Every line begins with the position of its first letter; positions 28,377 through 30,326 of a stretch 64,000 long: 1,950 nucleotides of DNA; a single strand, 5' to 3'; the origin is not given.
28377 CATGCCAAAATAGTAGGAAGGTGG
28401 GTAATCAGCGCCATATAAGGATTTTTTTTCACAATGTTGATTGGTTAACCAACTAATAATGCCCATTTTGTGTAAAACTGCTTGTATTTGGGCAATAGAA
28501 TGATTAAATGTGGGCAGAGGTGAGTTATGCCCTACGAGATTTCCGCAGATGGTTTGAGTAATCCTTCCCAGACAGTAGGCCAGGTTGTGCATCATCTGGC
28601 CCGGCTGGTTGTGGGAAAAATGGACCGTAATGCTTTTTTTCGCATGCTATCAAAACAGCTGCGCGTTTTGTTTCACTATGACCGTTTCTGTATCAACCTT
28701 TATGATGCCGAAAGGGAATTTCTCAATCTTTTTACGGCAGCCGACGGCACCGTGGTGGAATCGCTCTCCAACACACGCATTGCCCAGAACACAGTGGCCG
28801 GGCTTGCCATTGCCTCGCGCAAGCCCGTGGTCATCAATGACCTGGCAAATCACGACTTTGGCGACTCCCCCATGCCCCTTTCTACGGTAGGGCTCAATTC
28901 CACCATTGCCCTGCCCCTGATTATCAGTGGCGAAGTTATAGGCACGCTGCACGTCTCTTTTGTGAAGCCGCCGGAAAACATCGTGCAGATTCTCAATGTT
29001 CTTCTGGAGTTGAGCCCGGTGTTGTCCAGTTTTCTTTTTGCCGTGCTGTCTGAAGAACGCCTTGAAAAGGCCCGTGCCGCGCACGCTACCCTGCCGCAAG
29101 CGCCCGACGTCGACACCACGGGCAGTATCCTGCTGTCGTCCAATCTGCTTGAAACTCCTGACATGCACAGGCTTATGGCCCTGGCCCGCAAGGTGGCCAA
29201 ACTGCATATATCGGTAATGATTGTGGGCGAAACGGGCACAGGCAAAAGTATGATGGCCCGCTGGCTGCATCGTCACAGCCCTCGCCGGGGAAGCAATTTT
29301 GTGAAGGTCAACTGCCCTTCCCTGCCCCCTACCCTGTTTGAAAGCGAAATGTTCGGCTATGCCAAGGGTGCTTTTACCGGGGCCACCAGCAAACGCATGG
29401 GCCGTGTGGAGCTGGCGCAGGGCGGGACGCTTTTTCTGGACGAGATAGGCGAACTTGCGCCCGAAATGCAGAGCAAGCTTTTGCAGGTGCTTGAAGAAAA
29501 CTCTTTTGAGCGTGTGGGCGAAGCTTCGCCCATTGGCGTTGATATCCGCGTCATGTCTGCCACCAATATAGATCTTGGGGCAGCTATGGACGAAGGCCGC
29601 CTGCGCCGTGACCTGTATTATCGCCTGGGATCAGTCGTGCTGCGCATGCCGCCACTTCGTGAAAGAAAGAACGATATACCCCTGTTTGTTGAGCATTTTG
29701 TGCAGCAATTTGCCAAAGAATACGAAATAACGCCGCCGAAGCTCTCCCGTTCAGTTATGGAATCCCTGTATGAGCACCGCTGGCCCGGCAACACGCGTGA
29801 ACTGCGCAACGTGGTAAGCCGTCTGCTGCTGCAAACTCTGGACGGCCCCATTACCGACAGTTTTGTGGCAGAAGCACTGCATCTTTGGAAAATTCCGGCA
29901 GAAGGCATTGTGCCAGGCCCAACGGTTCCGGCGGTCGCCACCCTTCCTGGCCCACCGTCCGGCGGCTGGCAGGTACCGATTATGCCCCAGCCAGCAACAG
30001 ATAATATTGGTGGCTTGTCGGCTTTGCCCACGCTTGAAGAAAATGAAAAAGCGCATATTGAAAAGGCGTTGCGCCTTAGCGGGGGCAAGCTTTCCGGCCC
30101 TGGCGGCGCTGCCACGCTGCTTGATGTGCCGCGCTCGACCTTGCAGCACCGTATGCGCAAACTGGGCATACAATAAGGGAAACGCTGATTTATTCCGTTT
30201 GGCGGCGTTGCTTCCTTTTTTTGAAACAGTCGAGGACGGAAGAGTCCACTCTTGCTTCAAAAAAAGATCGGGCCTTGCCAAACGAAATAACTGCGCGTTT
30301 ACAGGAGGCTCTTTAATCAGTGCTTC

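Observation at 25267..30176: Sigma54/GAF-activator-controlled operon encoding a two-subunit UxaA-family lyase with SuyAB-like architecture plus a DctA transporter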

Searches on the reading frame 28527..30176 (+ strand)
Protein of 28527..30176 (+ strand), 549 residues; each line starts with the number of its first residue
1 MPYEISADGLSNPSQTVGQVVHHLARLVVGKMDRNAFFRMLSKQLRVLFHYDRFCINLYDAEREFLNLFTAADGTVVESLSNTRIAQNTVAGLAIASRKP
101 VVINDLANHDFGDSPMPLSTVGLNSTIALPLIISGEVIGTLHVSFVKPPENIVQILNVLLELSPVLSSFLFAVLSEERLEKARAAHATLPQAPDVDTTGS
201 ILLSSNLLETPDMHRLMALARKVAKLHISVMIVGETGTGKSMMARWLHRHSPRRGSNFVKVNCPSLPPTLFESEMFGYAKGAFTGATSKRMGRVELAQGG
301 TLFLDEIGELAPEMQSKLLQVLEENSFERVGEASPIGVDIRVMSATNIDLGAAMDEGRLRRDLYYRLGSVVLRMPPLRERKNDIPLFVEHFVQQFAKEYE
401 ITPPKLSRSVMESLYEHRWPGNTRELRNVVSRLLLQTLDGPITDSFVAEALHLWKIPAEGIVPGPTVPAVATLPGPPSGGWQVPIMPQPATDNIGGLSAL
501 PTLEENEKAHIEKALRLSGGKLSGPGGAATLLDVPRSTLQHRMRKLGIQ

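Call 3: search_protein_families(library=ncbifam, proteins=[window:28527-30176:+], max_evalue=0.001)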
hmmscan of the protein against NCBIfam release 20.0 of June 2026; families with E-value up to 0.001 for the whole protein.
window:28527-30176:+ (549 aa): 29 families (the best 25 are shown)
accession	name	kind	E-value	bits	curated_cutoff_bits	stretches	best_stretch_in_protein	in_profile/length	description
TIGR01817.1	nifA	equivalog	7.4e-95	318.7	528.85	1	43-446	29-437/534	nif-specific transcriptional activator NifA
NF041552.1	TF_PrdR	equivalog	6.4e-88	295.5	795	1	213-449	276-512/577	sigma-54 dependent transcriptional regulator PrdR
NF003451.0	PRK05022.1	equivalog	2.2e-80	270.8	476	1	122-548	111-510/512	nitric oxide reductase transcriptional regulator NorR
NF038308.1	RNA_repair_RtcR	equivalog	2.4e-79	267.6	650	1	210-459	186-444/530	RNA repair transcriptional activator RtcR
TIGR01818.1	ntrC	equivalog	9e-79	265.4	558.6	1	208-435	138-365/463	nitrogen regulation protein NR(I)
TIGR02915.1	PEP_resp_reg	equivalog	2.4e-78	264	502.6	1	208-435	143-370/445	PEP-CTERM-box response regulator transcription factor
NF050807.1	TransRegFlbDCaul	equivalog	2.6e-76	257.3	750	1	207-439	121-353/454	sigma-54-dependent transcriptional regulator FlbD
NF008469.0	PRK11361.1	equivalog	4e-76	256.6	714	1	207-435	146-374/461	acetoacetate metabolism transcriptional regulator AtoC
TIGR02974.1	phageshock_pspF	equivalog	2.9e-73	247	443.55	1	214-437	9-233/336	phage shock protein operon transcriptional activator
NF041906.1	V4R_TF_MobR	exception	2e-71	241.1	999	1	210-437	238-465/544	phenol degradation transcriptional regulator MobR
TIGR02329.1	propionate_PrpR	equivalog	5.1e-71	239.9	499.2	1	202-436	210-449/526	propionate catabolism operon regulatory protein PrpR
NF011958.0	PRK15429.1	equivalog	9.4e-70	236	830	1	213-437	388-612/692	formate hydrogenlyase transcriptional activator FlhA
NF008085.0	PRK10820.1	equivalog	5.4e-69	233.2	576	1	210-437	210-437/520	transcriptional regulator TyrR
NF011695.0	PRK15115.1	equivalog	6.3e-68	229.5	763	1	208-452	139-383/445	two-component system response regulator GlrR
NF011953.0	PRK15424.1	equivalog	3.2e-67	227.3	703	1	209-436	224-464/538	propionate catabolism operon regulatory protein PrpR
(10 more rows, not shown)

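Call 4: search_protein_families(library=pfam, proteins=[window:28527-30176:+], max_evalue=0.001)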
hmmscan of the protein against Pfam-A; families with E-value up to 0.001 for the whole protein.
window:28527-30176:+ (549 aa): 13 families
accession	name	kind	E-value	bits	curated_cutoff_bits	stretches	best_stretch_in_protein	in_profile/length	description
PF00158.32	Sigma54_activat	-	5.9e-63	212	20.2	1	209-371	4-166/168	Sigma-54 interaction domain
PF25601.1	AAA_lid_14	-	3.6e-19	68.8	27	1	378-443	1-66/87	AAA+ ATPase lid domain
PF14532.12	Sigma54_activ_2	-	4.1e-17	63.2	25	1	213-377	7-138/138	Sigma-54 interaction domain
PF13185.12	GAF_2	-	7.3e-12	46.1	28.6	1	38-157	8-125/136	GAF domain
PF01590.32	GAF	-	1.1e-09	39.3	22.4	1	33-145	1-109/133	GAF domain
PF07728.20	AAA_5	-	3.6e-07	30.7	22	1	230-329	2-97/139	AAA domain (dynein-related subfamily)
PF01078.27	Mg_chelatase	-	7.7e-07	29.1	20.3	0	285-326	93-134/207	Magnesium chelatase, subunit ChlI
PF00004.35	AAA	-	9.1e-07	29.8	21.2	1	230-337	1-99/131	ATPase family associated with various cellular activities (AAA)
PF13401.12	AAA_22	-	3.9e-06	27.7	27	1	230-267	8-45/130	AAA domain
PF12775.13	AAA_7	-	7.1e-06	26.1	25.8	1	204-262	10-68/181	P-loop containing dynein motor region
PF07724.20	AAA_2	-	1.3e-05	25.7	27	1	228-325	4-102/166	AAA domain (Cdc48 subfamily)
PF13191.12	AAA_16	-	2.9e-05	25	32.6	1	215-322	11-120/167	AAA ATPase domain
PF02954.25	HTH_8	-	7.7e-05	22.8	22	1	502-546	1-42/42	Bacterial regulatory protein, Fis family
